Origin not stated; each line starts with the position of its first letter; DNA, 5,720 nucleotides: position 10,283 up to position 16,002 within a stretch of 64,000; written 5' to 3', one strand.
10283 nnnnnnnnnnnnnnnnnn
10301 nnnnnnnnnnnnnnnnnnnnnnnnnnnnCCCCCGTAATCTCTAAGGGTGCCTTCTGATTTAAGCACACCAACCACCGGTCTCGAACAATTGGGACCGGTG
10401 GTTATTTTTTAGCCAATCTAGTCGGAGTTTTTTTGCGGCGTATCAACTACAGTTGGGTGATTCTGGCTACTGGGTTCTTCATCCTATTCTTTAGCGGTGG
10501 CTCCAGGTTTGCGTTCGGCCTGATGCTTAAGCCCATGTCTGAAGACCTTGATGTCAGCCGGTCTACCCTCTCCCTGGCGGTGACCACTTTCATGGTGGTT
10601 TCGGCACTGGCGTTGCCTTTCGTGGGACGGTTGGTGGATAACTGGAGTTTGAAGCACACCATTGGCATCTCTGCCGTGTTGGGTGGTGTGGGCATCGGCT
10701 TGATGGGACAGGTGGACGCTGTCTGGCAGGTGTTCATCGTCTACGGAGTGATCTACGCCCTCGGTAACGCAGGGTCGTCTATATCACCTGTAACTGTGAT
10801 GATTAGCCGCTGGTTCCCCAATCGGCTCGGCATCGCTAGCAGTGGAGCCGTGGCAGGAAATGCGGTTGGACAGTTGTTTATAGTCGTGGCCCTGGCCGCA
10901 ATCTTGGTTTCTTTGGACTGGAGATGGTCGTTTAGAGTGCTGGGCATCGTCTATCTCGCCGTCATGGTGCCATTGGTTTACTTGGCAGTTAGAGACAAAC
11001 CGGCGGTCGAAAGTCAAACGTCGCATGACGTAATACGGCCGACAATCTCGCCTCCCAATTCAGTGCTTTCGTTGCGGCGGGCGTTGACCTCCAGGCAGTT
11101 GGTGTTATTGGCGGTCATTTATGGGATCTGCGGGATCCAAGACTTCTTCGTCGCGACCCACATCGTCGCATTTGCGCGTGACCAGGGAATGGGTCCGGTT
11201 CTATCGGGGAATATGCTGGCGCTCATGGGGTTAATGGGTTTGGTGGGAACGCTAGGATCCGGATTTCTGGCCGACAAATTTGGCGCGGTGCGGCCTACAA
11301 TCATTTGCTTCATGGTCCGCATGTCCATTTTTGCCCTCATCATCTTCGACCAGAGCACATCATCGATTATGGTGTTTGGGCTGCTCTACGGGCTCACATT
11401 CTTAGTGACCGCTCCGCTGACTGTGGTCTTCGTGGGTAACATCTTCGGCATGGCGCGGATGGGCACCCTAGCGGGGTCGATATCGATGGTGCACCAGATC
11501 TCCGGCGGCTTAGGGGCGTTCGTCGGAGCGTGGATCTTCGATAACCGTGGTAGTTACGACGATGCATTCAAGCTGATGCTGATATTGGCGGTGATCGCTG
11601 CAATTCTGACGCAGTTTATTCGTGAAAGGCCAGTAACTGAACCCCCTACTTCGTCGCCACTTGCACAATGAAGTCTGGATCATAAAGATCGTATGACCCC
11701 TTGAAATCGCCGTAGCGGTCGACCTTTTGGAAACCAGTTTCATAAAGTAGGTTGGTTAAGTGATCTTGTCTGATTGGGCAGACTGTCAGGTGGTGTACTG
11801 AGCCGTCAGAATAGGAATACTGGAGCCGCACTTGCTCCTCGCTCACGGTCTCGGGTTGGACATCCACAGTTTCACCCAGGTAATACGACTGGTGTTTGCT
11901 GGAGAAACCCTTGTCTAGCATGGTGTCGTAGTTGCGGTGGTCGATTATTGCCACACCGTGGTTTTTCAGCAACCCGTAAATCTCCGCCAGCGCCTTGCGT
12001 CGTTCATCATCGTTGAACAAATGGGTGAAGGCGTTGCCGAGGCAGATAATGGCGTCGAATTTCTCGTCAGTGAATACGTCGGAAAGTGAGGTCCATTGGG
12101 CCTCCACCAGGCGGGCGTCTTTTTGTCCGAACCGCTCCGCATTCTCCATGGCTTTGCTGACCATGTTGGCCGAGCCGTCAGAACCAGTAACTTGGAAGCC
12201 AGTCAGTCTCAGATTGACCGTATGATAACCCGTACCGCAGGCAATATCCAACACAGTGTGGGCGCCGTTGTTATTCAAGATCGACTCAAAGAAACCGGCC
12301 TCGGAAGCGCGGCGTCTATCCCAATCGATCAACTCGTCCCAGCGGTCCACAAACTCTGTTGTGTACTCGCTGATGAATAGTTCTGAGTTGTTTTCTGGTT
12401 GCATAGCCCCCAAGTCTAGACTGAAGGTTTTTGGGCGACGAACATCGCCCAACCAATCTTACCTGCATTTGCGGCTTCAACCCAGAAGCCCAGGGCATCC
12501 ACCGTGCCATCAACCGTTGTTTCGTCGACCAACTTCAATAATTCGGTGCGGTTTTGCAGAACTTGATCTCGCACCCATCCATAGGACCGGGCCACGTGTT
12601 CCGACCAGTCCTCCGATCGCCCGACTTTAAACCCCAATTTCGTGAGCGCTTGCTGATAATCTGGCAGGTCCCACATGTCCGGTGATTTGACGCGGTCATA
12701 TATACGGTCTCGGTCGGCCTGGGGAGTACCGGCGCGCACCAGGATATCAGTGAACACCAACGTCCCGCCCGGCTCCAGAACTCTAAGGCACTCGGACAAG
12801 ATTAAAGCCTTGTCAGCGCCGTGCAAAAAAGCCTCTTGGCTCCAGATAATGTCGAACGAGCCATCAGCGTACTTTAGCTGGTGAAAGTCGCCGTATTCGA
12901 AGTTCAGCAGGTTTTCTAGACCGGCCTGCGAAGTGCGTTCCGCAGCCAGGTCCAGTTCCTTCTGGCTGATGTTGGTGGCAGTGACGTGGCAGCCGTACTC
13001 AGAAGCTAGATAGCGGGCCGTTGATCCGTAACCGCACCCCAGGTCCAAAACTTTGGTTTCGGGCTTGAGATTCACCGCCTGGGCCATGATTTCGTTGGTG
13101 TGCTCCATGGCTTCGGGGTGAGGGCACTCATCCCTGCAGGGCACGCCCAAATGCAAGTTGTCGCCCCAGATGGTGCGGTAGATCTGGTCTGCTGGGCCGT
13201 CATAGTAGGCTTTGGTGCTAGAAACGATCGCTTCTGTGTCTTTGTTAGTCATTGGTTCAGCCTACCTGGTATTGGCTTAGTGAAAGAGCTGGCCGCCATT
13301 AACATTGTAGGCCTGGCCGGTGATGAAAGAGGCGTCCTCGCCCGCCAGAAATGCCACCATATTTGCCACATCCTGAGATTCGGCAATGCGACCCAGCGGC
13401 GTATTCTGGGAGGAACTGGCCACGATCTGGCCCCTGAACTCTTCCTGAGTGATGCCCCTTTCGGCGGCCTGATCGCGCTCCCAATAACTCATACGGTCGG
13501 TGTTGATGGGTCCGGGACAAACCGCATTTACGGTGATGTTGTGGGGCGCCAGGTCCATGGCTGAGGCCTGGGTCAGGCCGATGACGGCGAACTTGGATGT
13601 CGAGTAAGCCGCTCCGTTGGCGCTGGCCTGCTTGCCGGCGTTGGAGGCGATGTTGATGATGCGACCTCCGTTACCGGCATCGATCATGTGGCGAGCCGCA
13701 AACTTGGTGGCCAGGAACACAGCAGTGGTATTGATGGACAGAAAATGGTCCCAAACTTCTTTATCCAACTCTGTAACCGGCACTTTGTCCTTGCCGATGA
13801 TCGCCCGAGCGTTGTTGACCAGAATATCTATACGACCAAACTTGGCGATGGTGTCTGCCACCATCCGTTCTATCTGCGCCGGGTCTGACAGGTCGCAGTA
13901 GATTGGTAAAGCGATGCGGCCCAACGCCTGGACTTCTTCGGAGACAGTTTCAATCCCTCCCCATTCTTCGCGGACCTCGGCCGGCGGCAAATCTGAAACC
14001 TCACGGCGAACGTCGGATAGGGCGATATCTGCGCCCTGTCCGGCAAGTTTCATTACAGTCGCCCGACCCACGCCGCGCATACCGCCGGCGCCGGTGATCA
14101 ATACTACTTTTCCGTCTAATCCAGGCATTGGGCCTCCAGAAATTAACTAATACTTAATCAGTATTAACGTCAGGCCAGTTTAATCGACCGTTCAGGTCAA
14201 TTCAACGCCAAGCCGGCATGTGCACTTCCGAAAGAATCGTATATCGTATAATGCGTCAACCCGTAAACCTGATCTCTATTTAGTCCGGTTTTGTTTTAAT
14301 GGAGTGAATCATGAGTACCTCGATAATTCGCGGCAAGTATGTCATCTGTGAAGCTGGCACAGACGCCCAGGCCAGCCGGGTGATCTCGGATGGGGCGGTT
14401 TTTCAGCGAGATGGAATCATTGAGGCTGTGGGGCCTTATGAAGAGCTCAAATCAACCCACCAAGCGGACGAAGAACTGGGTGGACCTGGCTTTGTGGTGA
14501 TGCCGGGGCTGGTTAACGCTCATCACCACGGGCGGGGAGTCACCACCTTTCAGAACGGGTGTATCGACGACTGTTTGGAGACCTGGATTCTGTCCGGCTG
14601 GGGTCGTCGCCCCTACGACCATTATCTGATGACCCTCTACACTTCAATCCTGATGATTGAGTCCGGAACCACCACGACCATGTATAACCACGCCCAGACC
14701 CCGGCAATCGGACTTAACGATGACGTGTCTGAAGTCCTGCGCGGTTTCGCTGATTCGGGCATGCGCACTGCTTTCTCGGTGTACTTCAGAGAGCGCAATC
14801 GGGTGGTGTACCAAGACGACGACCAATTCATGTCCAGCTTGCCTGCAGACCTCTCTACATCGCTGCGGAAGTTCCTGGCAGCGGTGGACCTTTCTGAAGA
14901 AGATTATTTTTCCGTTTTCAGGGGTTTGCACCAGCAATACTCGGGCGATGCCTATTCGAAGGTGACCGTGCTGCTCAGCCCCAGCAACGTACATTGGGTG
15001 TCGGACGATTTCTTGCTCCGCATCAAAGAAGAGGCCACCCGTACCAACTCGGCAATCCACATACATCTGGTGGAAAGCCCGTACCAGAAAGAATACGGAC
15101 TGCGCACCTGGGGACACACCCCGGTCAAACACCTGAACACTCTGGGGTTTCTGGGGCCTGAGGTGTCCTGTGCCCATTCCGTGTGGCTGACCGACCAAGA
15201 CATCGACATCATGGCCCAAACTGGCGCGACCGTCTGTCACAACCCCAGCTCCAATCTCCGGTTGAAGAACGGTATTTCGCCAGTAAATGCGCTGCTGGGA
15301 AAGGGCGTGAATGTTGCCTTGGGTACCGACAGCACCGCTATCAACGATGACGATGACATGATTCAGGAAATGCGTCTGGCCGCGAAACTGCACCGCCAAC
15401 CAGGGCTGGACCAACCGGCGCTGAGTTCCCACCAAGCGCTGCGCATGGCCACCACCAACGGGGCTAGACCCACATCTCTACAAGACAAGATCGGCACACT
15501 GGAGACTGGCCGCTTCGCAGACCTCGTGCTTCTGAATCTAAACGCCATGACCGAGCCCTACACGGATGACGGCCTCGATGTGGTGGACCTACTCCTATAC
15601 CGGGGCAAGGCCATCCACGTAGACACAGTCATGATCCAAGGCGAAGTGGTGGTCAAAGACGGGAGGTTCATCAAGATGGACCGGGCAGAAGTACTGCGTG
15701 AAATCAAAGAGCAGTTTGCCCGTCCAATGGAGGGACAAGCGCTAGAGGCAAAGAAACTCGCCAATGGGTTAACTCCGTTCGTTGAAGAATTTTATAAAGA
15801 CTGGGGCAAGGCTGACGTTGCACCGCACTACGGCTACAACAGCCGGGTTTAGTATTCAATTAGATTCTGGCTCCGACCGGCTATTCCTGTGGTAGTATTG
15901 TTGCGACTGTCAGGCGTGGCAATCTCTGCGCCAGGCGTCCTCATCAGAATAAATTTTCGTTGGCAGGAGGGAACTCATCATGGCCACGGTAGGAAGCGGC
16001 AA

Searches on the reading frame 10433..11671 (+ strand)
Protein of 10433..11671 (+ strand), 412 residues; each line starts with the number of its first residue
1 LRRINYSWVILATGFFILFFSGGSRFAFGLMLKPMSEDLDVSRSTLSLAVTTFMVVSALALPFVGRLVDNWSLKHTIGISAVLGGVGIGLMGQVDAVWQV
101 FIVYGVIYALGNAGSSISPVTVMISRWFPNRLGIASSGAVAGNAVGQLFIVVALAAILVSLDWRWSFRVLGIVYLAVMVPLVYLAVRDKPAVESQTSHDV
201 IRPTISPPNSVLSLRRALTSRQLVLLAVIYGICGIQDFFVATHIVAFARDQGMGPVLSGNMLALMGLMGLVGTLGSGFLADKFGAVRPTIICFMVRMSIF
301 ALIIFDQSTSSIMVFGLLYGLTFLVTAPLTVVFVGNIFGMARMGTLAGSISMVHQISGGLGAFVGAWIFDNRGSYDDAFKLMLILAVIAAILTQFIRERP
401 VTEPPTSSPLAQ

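Call 12: search_protein_families(library=pfam, proteins=[window:10433-11671:+], max_evalue=0.00001)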
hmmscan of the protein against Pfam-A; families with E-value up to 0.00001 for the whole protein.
window:10433-11671:+ (412 aa): 3 families
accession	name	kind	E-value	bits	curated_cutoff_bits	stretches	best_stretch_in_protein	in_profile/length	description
PF07690.21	MFS_1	-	1.1e-48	166.4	33.4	2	15-287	2-269/347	Major Facilitator Superfamily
PF06779.20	MFS_4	-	1e-08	35.4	26.3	1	24-393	8-363/364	Uncharacterised MFS-type transporter YbfB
PF12832.13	MFS_1_like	-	2e-07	30.9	25.2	1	164-371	151-364/373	MFS_1 like family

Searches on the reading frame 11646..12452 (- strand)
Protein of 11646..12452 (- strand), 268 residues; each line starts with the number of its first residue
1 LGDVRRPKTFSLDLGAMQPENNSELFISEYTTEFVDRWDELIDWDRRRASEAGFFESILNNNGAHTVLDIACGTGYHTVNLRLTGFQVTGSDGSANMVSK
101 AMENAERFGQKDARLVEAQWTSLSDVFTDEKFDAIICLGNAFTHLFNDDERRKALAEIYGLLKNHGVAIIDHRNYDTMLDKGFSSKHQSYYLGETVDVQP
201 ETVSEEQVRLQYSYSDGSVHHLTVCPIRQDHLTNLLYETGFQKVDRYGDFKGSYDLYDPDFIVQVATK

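Call 13: search_protein_families(library=pfam, proteins=[window:11646-12452:-], max_evalue=0.00001)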
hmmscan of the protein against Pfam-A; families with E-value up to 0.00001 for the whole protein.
window:11646-12452:- (268 aa): 7 families
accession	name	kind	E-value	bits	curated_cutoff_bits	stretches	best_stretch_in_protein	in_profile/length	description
PF13649.12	Methyltransf_25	-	1.1e-19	71.3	27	1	67-166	1-97/97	Methyltransferase domain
PF08241.18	Methyltransf_11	-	3e-16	60.3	21.2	1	68-170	1-95/95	Methyltransferase domain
PF13847.12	Methyltransf_31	-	3.7e-16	59.6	27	1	63-238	3-143/145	Methyltransferase domain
PF08242.18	Methyltransf_12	-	7.1e-13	49.6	30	1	68-167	1-97/98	Methyltransferase domain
PF01209.24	Ubie_methyltran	-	5.6e-09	36.1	20.1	1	37-245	22-217/233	ubiE/COQ5 methyltransferase family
PF13489.12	Methyltransf_23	-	8.1e-09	35.9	27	1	61-244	20-162/164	Methyltransferase domain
PF05175.20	MTS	-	7.3e-06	26.2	23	0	57-137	25-104/170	Methyltransferase small domain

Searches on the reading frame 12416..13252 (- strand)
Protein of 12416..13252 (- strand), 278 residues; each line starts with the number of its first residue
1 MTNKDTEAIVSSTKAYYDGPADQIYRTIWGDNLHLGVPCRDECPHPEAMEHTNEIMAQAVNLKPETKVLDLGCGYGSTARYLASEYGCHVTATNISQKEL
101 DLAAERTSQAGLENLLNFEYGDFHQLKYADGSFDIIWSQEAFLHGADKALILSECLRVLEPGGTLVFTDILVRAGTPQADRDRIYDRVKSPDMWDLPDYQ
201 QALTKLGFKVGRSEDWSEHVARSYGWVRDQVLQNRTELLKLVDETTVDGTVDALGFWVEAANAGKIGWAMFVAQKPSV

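Call 13: search_protein_families(library=pfam, proteins=[window:12416-13252:-], max_evalue=0.00001)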
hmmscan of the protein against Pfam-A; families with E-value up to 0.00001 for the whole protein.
window:12416-13252:- (278 aa): 8 families
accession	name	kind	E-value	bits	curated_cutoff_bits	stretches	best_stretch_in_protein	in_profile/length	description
PF08241.18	Methyltransf_11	-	6e-24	85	21.2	1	69-167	1-95/95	Methyltransferase domain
PF13649.12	Methyltransf_25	-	2.6e-21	76.5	27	1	68-163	1-97/97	Methyltransferase domain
PF13847.12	Methyltransf_31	-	5.8e-21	75.1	27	1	63-171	2-113/145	Methyltransferase domain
PF02353.26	CMAS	-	2.8e-15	56.8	27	1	47-247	45-249/273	Mycolic acid cyclopropane synthetase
PF08242.18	Methyltransf_12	-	2.7e-14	54.1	30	1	69-165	1-98/98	Methyltransferase domain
PF13489.12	Methyltransf_23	-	5.6e-12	46.1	27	1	61-210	19-161/164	Methyltransferase domain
PF01209.24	Ubie_methyltran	-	1.5e-08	34.7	20.1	1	56-167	39-151/233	ubiE/COQ5 methyltransferase family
PF05175.20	MTS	-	3.7e-08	33.6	23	1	53-166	20-137/170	Methyltransferase small domain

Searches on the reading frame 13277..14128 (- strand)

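Call 13: search_protein_families(library=pfam, proteins=[window:13277-14128:-], max_evalue=0.00001)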
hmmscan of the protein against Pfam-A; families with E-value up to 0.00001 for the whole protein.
window:13277-14128:- (283 aa): 2 families
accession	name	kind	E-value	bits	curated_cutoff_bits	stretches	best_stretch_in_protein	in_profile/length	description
PF13561.12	adh_short_C2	-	2.9e-52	178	27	1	13-279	1-234/236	Enoyl-(Acyl carrier protein) reductase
PF00106.31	adh_short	-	3.9e-51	173.8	26.6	1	7-219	1-193/195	short chain dehydrogenase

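Call 84: search_protein_families(library=ncbifam, proteins=[window:13277-14128:-], max_evalue=1e-10)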
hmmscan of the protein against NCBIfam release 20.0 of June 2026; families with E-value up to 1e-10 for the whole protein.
window:13277-14128:- (283 aa): 195 families (the best 25 are shown)
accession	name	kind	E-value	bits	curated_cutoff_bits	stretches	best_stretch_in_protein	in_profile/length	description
TIGR03971.1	SDR_subfam_1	subfamily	3.1e-61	207.1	300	1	4-281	1-269/271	mycofactocin-coupled SDR family oxidoreductase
NF009093.0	PRK12429.1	subfamily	8.7e-57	192.3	258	1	4-280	3-256/259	3-hydroxybutyrate dehydrogenase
NF009466.0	PRK12826.1-2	subfamily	4.1e-56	190.2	222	1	7-280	4-244/248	3-oxoacyl-ACP reductase FabG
NF005559.1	PRK07231.1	subfamily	1.2e-54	185.4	215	1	4-281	2-248/249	glucose 1-dehydrogenase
NF005472.0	PRK07067.1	equivalog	7.6e-54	183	338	1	4-281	4-255/257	L-iditol 2-dehydrogenase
TIGR02415.1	23BDH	subfamily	8e-53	179.5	304.35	1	7-282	1-253/254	acetoin reductase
NF009384.0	PRK12743.1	equivalog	3.3e-52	177.3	264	1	7-280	7-247/258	SDR family oxidoreductase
TIGR01963.1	PHB_DH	subfamily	5.9e-52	176.4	307.05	1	7-280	2-252/255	3-hydroxybutyrate dehydrogenase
NF040490.1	SDR_subfam_3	subfamily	2.1e-51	175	385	1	4-279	2-262/268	mycofactocin-coupled SDR family oxidoreductase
NF009050.0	PRK12384.1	equivalog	2.3e-51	174.9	307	1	7-281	3-257/259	sorbitol-6-phosphate dehydrogenase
NF004198.0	PRK05653.1-3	equivalog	9.1e-51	172.7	296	1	4-280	5-246/248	3-oxoacyl-ACP reductase FabG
NF004818.0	PRK06172.1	equivalog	2.6e-50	171.1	336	1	4-280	5-250/253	SDR family oxidoreductase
TIGR01830.1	3oxo_ACP_reduc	equivalog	3.6e-49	167.6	297.75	1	9-279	1-237/239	3-oxoacyl-[acyl-carrier-protein] reductase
NF052558.1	MBtsdlDhBudC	equivalog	6e-48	163.6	270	1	5-280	2-241/250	meso-2,3-butanediol dehydrogenase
NF006394.0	PRK08643.1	equivalog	5.3e-47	160.4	381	1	7-283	4-257/257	(S)-acetoin forming diacetyl reductase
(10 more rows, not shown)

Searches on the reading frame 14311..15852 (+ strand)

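Call 7: search_protein_families(library=ncbifam, proteins=[window:14311-15852:+])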
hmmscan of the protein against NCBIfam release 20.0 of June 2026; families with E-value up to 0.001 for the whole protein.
window:14311-15852:+ (513 aa): 41 families (the best 25 are shown)
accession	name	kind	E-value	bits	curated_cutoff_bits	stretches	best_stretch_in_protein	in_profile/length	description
NF006549.0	PRK09045.1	equivalog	2.6e-71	240.6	540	2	178-467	150-434/444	TRZ/ATZ family hydrolase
NF004701.0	PRK06038.1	equivalog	5.4e-70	236.2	609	2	206-467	165-421/432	N-ethylammeline chlorohydrolase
NF005557.0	PRK07228.1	equivalog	2.2e-62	211.2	522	1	20-472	14-437/445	5'-deoxyadenosine deaminase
NF006055.0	PRK08203.1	equivalog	3.6e-62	210.4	532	2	212-469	196-447/455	8-oxoguanine deaminase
NF006252.0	PRK08393.1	equivalog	1.6e-58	198.7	617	1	216-467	172-418/424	N-ethylammeline chlorohydrolase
NF004995.0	PRK06380.1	subfamily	4e-48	164.4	567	1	217-461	170-412/418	metal-dependent hydrolase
NF005540.0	PRK07203.1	equivalog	5.5e-48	163.7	444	2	230-468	202-434/444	putative aminohydrolase SsnA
TIGR03314.1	Se_ssnA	subfamily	5.4e-46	157.3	455.5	2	230-468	201-433/441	putative selenium metabolism protein SsnA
NF009059.0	PRK12393.1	equivalog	1e-45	156.3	543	1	5-468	8-451/460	amidohydrolase family protein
NF005211.0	PRK06687.1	equivalog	1.7e-42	145.7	703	2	218-455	181-416/419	TRZ/ATZ family protein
NF006056.0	PRK08204.1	subfamily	5e-40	137.6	391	2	270-468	232-436/449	hypothetical protein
NF006681.0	PRK09229.1-2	equivalog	6.2e-40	137.3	362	1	192-463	176-441/451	formimidoylglutamate deiminase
NF012037.0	PRK15493.1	equivalog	5.4e-36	124.3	779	1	217-464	181-425/435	bifunctional S-methyl-5'-thioadenosine deaminase/S-adenosylhomocysteine deaminase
NF004801.0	PRK06151.1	subfamily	9.6e-34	117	416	1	209-471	198-461/491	chlorohydrolase family protein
TIGR02967.1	guan_deamin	equivalog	1.8e-31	109.5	375.4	1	246-414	200-366/401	guanine deaminase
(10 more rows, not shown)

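Call 8: search_protein_families(library=pfam, proteins=[window:14311-15852:+])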
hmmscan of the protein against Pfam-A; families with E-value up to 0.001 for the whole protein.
window:14311-15852:+ (513 aa): 3 families
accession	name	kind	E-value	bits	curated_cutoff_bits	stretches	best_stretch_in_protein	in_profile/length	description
PF01979.26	Amidohydro_1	-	3.3e-47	161.8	25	1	62-447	1-345/345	Amidohydrolase family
PF07969.17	Amidohydro_3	-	3.9e-15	56.7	29.7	1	282-447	306-471/472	Amidohydrolase family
PF22039.1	HUTI_composite_bact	-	0.0001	22.3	25.5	1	28-50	1-23/26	Imidazolonepropionase-like composite domain, bacteria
